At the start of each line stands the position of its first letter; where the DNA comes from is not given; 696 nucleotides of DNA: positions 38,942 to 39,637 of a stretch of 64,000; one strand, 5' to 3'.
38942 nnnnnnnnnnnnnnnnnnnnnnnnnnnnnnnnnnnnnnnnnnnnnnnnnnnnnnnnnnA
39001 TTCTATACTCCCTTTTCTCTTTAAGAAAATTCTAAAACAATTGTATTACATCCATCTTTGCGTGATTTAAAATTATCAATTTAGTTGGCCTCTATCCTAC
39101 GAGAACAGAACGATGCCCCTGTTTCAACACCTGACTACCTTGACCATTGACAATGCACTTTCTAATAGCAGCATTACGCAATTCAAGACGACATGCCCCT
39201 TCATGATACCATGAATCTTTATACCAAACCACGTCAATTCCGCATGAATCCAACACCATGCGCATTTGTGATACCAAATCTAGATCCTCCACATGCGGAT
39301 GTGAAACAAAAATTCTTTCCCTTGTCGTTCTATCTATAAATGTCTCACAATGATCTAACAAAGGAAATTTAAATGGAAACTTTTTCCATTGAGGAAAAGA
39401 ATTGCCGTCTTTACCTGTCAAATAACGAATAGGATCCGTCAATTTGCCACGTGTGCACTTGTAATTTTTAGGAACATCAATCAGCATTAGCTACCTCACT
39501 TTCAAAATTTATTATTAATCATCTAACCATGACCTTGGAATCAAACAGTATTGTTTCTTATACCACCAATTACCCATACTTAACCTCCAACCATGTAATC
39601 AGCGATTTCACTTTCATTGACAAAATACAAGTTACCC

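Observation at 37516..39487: Uncharacterised island tail: 131-aa protein, coiled-coil/2-TM protein and translationally coupled T5orf172 (GIY-YIG-like) protein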

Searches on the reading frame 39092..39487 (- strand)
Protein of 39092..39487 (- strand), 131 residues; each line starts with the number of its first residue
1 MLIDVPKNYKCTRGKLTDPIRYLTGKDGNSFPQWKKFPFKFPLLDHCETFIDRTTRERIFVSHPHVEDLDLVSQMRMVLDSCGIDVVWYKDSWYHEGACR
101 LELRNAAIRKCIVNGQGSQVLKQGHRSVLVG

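Call 3: search_protein_families(library=pfam, proteins=[window:39092-39487:-], max_evalue=0.1)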
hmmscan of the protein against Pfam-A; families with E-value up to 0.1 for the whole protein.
window:39092-39487:- (131 aa): 0 families

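Call 5: search_protein_families(library=padloc, proteins=[window:39092-39487:-], max_evalue=0.01)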
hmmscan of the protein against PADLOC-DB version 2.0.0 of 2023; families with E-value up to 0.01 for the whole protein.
window:39092-39487:- (131 aa): 0 families

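Call 6: search_protein_families(library=ncbifam, proteins=[window:39092-39487:-], max_evalue=0.01)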
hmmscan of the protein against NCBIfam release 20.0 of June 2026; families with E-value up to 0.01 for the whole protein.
window:39092-39487:- (131 aa): 0 families

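Call 29: find_homologous_proteins(query=window:39092-39487:-)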
Query window:39092-39487:- (131 aa): 32 proteins with E <= 0.001 among 36 candidates.
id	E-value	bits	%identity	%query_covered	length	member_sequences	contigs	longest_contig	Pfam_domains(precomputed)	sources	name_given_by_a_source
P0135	2.4e-87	307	100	100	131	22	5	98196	-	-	-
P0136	1.0e-79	283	89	100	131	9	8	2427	-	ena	-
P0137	7.1e-76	270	85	100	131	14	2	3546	-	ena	-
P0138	4.7e-59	216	69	100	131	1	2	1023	-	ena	-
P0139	1.2e-57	211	69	100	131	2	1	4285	-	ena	-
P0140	1.2e-56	208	69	100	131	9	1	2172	-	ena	-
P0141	6.1e-56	206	66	100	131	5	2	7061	-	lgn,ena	-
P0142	1.1e-55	205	65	100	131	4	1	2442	-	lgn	-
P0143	2.2e-55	204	68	100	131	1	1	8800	-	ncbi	-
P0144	2.2e-55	204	67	100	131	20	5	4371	-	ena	-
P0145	2.2e-54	201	68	100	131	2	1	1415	-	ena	-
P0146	2.9e-54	200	64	100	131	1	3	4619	-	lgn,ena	-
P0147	2.9e-54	200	67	100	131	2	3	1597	-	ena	-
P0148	3.0e-54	200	66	100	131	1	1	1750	-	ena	-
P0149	4.1e-54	200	63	100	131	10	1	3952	-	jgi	-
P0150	5.6e-54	199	64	100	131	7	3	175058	-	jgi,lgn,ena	-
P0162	2.4e-49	184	62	100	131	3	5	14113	-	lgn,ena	-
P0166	1.7e-17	81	42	89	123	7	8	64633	-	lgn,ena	-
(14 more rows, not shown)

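Call 30: find_encoding_contigs(protein=P0150, flank=6000, max_places=4)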
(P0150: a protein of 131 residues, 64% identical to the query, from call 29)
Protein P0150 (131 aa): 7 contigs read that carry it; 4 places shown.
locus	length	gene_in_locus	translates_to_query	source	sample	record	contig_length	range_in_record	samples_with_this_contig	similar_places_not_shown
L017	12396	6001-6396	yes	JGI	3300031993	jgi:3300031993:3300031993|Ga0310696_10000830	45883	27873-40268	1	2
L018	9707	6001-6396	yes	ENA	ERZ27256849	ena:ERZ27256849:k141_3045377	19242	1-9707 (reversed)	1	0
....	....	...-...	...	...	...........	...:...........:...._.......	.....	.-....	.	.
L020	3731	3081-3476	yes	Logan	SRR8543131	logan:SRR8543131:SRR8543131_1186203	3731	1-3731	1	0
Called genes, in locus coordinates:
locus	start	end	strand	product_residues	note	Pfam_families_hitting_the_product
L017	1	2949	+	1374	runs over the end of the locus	PF00270:DEAD (faint), PF04851:ResIII, PF07669:Eco57I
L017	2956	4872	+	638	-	PF02171:Piwi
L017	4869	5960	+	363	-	PF13289:SIR2_2 (weak)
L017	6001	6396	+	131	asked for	-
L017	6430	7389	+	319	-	PF10544:T5orf172, PF13455:MUG113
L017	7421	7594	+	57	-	-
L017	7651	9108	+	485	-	-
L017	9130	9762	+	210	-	-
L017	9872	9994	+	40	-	-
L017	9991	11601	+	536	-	PF04326:SLFN_AlbA_2, PF13749:HATPase_c_4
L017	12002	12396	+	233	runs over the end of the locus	PF00149:Metallophos, PF12850:Metallophos_2 (faint), PF14582:Metallophos_3 (faint)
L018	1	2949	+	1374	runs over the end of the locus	PF00270:DEAD (faint), PF04851:ResIII, PF07669:Eco57I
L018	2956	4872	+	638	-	PF02171:Piwi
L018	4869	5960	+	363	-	PF13289:SIR2_2 (weak)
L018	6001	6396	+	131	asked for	-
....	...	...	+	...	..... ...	-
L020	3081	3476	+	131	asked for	-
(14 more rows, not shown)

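Call 31: find_encoding_contigs(protein=P0166, flank=6000, max_places=4)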
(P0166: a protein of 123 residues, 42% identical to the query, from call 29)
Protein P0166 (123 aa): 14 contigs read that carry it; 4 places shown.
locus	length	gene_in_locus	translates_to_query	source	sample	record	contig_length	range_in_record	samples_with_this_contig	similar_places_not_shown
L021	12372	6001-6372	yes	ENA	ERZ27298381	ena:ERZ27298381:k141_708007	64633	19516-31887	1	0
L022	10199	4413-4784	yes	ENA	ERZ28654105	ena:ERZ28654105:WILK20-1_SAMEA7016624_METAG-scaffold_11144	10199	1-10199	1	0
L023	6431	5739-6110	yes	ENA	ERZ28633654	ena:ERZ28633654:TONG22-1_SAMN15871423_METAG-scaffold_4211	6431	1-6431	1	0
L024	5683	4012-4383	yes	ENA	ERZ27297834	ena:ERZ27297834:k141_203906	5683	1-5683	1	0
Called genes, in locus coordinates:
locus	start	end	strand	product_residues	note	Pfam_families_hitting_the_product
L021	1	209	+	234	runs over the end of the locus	PF00072:Response_reg, PF00486:Trans_reg_C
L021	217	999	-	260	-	PF01966:HD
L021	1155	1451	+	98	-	PF01909:NTP_transf_2, PF18765:Polbeta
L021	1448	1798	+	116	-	PF01934:HepT-like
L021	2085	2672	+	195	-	-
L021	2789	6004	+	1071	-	PF02384:N6_Mtase, PF20473:MmeI_Mtase (faint), PF07669:Eco57I (weak), PF18135:Type_ISP_C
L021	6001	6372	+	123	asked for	-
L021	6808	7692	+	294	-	PF01797:Y1_Tnp (weak)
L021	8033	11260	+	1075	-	PF00089:Trypsin, PF13365:Trypsin_2, PF17815:PDZ_3, PF01841:Transglut_core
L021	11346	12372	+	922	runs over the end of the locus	PF02463:SMC_N, PF13175:AAA_15, PF13304:AAA_21 (faint), PF13476:AAA_23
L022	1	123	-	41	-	?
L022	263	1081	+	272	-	PF02661:Fic, PF13412:HTH_24 (weak), PF08279:HTH_11 (weak)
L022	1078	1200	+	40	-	-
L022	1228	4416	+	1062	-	PF02384:N6_Mtase (weak), PF20473:MmeI_Mtase (faint), PF18135:Type_ISP_C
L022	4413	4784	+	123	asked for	-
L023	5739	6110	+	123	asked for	-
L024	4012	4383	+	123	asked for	-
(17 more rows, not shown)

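Call 32: find_encoding_contigs(protein=P0162, flank=6000, max_places=4)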
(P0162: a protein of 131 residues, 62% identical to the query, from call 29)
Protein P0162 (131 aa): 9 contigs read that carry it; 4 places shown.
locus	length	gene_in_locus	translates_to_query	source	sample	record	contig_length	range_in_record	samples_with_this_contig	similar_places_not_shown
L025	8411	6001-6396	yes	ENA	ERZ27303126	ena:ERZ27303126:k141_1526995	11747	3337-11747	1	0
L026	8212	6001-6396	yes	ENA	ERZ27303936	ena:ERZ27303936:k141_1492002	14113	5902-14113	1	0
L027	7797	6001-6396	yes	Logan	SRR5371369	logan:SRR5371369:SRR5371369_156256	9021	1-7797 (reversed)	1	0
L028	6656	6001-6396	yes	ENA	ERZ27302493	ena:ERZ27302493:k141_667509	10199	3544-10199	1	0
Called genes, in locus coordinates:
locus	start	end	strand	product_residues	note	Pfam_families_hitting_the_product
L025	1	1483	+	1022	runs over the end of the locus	PF04313:HSDR_N, PF04851:ResIII, PF18766:SWI2_SNF2, PF22679:T1R_D3-like, PF11867:T1RH-like_C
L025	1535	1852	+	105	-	PF11867:T1RH-like_C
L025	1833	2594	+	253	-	PF20582:UPF0758_N, PF04002:RadC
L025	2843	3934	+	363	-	PF13271:DUF4062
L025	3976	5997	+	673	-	PF13589:HATPase_c_3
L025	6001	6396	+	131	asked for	-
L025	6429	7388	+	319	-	PF10544:T5orf172, PF13455:MUG113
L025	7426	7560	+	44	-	-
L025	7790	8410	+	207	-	?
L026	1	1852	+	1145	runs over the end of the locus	PF04313:HSDR_N, PF04851:ResIII, PF18766:SWI2_SNF2, PF22679:T1R_D3-like, PF11867:T1RH-like_C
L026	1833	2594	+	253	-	PF20582:UPF0758_N, PF04002:RadC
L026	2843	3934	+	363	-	PF13271:DUF4062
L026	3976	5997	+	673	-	PF13589:HATPase_c_3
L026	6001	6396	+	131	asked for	-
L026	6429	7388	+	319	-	PF10544:T5orf172, PF13455:MUG113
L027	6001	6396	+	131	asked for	-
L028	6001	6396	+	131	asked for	-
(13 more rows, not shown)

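Call 53: find_encoding_contigs(protein=window:39092-39487:-, flank=8000, max_places=8)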
Protein window:39092-39487:- (131 aa): 5 contigs read that carry it; 5 places shown.
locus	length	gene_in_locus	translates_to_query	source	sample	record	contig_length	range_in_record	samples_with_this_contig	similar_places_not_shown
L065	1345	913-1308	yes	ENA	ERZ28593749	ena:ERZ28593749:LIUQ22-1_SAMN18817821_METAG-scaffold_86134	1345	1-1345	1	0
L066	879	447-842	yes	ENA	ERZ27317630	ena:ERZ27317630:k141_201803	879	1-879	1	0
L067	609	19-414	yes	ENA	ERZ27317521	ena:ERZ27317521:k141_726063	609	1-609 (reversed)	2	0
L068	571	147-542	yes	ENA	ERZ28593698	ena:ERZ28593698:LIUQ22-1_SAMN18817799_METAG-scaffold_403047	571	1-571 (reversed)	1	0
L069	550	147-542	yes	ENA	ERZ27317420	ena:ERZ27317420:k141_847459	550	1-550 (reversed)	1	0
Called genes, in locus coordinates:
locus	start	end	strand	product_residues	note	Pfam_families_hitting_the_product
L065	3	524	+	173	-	?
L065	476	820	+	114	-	-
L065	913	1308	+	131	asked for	-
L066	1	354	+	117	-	?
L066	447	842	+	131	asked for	-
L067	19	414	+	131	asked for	-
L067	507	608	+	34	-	?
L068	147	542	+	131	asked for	-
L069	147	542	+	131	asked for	-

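Call 54: predict_structure(alignment_id=A3)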
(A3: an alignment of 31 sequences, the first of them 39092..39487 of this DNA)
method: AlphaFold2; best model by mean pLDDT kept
length: 131 residues; sequences in the alignment: 31
mean_pLDDT: 83.8   pTM: 0.78
mean pLDDT of the five models: 83.8, 80.7, 71.8, 51.4, 50.7
residues with pLDDT >= 90: 65; 70-90: 45; 50-70: 15; < 50: 6
segments of 3 or more residues with pLDDT < 50: none
pLDDT, mean of each block of 10 residues (from residue 1): 83 80 90 92 90 89 88 94 93 83 91 68 52 44
secondary structure, 60 per line:
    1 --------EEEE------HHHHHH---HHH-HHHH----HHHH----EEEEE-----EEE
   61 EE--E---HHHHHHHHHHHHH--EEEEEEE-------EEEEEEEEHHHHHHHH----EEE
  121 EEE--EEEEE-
elements in order: E9-12 H19-24 H32-35 H40-43 E48-52 E58-62 H69-81 E84-90 E98-105 H106-113 E118-123 E126-130

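Call 57: fold_search(model_id=the predicted structure, library=pdb)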
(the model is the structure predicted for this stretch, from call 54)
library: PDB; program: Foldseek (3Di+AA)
matches with E <= 10: 1120; with E <= 0.001: 0
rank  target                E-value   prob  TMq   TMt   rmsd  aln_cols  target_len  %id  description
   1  5dbx_B                6.0e-02  0.54  0.26  0.14  12.0        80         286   14  Crystal structure of murine SPAK(T243D) in complex with AMPPNP (released 2015-09-23)
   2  1ukh_A                8.2e-02  0.63  0.28  0.14   5.2        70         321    8  Structural basis for the selective inhibition of JNK1 by the scaffolding protein JIP1 and SP600125 (released 2004-08-30)
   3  8pm3_A                8.7e-02  0.28  0.23  0.13  11.1        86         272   15  Crystal structure of MAP2K6 with a covalent compound GCL94 (released 2023-09-20)
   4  8pm3_C                8.7e-02  0.28  0.23  0.13  11.2        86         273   15  Crystal structure of MAP2K6 with a covalent compound GCL94 (released 2023-09-20)
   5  6ylc_C                1.3e-01  0.44  0.30  0.16   7.6       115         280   10  Biochemical, Cellular and Structural Characterization of Novel ERK3 Inhibitors (released 2020-09-23)
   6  6t8x_C                1.4e-01  0.54  0.36  0.20   8.4       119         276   10  Crystal structure of MAPKAPK2 (MK2) complexed with PF-3644022 and 5-(4-bromophenyl)-N-[4-(1-piperazinyl)phenyl]-N-(2-p (released 2021-05-12)
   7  2vwi_D                1.5e-01  0.41  0.32  0.17  11.5       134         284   10  Structure of the OSR1 kinase, a hypertension drug target (released 2008-07-08)
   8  3eb0_C                1.6e-01  0.60  0.32  0.15  11.0        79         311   11  Crystal Structure of cgd4_240 from cryptosporidium Parvum in complex with indirubin E804 (released 2008-09-16)
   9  7xbr_H                1.6e-01  0.23  0.22  0.13   7.4        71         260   14  Crystal structure of phosphorylated AtMKK5 (released 2023-02-08)
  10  5dh3_A                1.7e-01  0.72  0.31  0.15   4.4        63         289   11  Crystal structure of MST2 in complex with XMU-MP-1 (released 2016-08-31)
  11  5oq7_A                1.7e-01  0.57  0.30  0.17   4.6        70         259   10  Structure of CHK1 8-pt. mutant complex with arylbenzamide LRRK2 inhibitor (released 2017-10-25)
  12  9fmp_B                1.7e-01  0.41  0.30  0.14  10.5        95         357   14  Crystal structure of phosphorylated C. merolae LAMMER-like dual specificity kinase (CmLIK) kinase domain in complex wi (released 2025-06-18)
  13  6pxp_B                1.8e-01  0.63  0.34  0.18   5.9       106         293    9  Human Casein Kinase 1 delta Site 2 mutant (K171E) (released 2020-02-12)
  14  9lid_B                1.8e-01  0.21  0.22  0.12  10.4        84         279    8  Crystal structure of human PKMYT1 protein kinase domain with Naphthyridinone Inhibitor compound 27 (released 2025-05-14)
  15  5opv                  2.0e-01  0.75  0.34  0.19   3.8        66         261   14  Structure of CHK1 10-pt. mutant complex with pyrrolopyridine LRRK2 inhibitor (released 2017-10-25)
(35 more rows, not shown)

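Call 60: fold_search(model_id=the predicted structure, library=viral)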
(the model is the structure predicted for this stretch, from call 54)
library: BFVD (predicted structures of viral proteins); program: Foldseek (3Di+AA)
matches with E <= 10: 1002; with E <= 0.001: 0
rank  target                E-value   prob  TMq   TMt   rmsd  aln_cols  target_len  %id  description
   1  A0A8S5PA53            2.4e-03  1.00  0.47  0.37   8.7       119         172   15  Uncharacterized protein [Myoviridae sp. ct2cn10]
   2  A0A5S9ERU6            3.9e-02  0.69  0.38  0.10  13.2       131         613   12  Uncharacterized protein [Tenacibaculum phage PTm1]
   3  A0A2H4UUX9            6.7e-02  0.66  0.37  0.28   7.5       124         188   14  Uncharacterized protein [Bodo saltans virus]
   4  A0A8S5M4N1            7.6e-02  0.69  0.27  0.25   6.8        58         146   16  Tail completion protein [Siphoviridae sp. ctquf9]
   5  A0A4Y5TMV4            1.3e-01  0.35  0.30  0.38   9.8       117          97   14  (no name in the UniProt tables at hand)
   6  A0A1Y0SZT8            1.3e-01  0.94  0.32  0.42   2.3        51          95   16  Uncharacterized protein [Pseudomonas phage Phabio]
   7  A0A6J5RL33            1.3e-01  0.47  0.29  0.14   7.5        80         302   12  Homing endonuclease, LAGLIDADG [uncultured Caudovirales phage]
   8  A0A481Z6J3            1.5e-01  0.38  0.30  0.16   9.2        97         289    6  Putative serine/threonine protein kinase (Fragment) [Pithovirus LCPAC201]
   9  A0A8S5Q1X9            1.7e-01  0.51  0.32  0.25   9.5        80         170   12  I-CREI, GROUP I MOBILE INTRON.0A [Siphoviridae sp. ctLqe90]
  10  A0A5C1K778            1.8e-01  0.54  0.28  0.30   5.0        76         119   17  Uncharacterized protein [Pseudomonas phage vB_PaeM_PS119XW]
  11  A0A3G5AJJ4            1.9e-01  0.47  0.27  0.08   5.0        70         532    8  Putative serine/threonine-protein kinase Aurora-3-like protein [Sylvanvirus sp.]
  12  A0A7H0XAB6            2.1e-01  0.57  0.31  0.13   8.9        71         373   15  (no name in the UniProt tables at hand)
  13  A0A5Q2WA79            2.1e-01  0.23  0.21  0.16   7.9        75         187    9  (no name in the UniProt tables at hand)
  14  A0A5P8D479            2.2e-01  0.87  0.30  0.41   2.2        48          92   25  Uncharacterized protein [Pectobacterium phage Wc4]
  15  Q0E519                2.2e-01  0.38  0.36  0.13   9.8       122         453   11  non-specific serine/threonine protein kinase [Spodoptera frugiperda ascovirus 1a]
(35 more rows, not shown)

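Call 68: find_encoding_contigs(protein=P0143, flank=6000, max_places=3)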
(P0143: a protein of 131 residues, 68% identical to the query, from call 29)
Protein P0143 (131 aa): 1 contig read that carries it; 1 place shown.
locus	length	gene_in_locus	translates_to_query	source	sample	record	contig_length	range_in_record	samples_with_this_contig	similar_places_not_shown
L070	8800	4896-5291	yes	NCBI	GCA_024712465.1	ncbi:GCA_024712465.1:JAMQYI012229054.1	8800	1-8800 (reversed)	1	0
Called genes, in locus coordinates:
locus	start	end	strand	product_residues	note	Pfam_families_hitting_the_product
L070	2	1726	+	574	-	?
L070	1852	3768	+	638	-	PF02171:Piwi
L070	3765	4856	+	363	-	PF13289:SIR2_2 (weak)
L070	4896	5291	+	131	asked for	-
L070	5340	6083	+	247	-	PF10544:T5orf172, PF13455:MUG113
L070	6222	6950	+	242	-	-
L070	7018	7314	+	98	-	-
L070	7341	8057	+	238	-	-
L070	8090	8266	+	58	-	-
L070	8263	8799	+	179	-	?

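Call 74: search_protein_representatives(alignment_id=A3)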
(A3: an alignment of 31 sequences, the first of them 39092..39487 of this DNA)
Query: 31 sequences, 131 profile positions. Proteins with E-value up to 0.001 (for the whole library): 17; up to 1e-10: 10; up to 1e-30: 4. The best 17 are listed.
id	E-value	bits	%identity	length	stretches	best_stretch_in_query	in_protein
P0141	3.4e-70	250.1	-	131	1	1-131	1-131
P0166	7.5e-42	158.5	-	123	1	1-130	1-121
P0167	1.7e-36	141.1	-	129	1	1-127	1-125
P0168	7.9e-34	132.5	-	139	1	1-130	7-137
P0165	7.6e-30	119.6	-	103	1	1-66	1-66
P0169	7.6e-29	116.4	-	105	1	57-131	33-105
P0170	4.4e-28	113.9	-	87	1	1-68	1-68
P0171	2.0e-13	66.5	-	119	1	1-109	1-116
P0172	3.2e-12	62.6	-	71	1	1-40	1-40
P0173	1.9e-11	60.1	-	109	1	1-109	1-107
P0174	1.6e-10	57.1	-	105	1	1-101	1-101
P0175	9.5e-08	48.1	-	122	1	1-107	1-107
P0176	1.4e-06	44.4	-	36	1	1-29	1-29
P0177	3.6e-05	39.8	-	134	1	40-107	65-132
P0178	8.3e-05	38.6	-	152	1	7-105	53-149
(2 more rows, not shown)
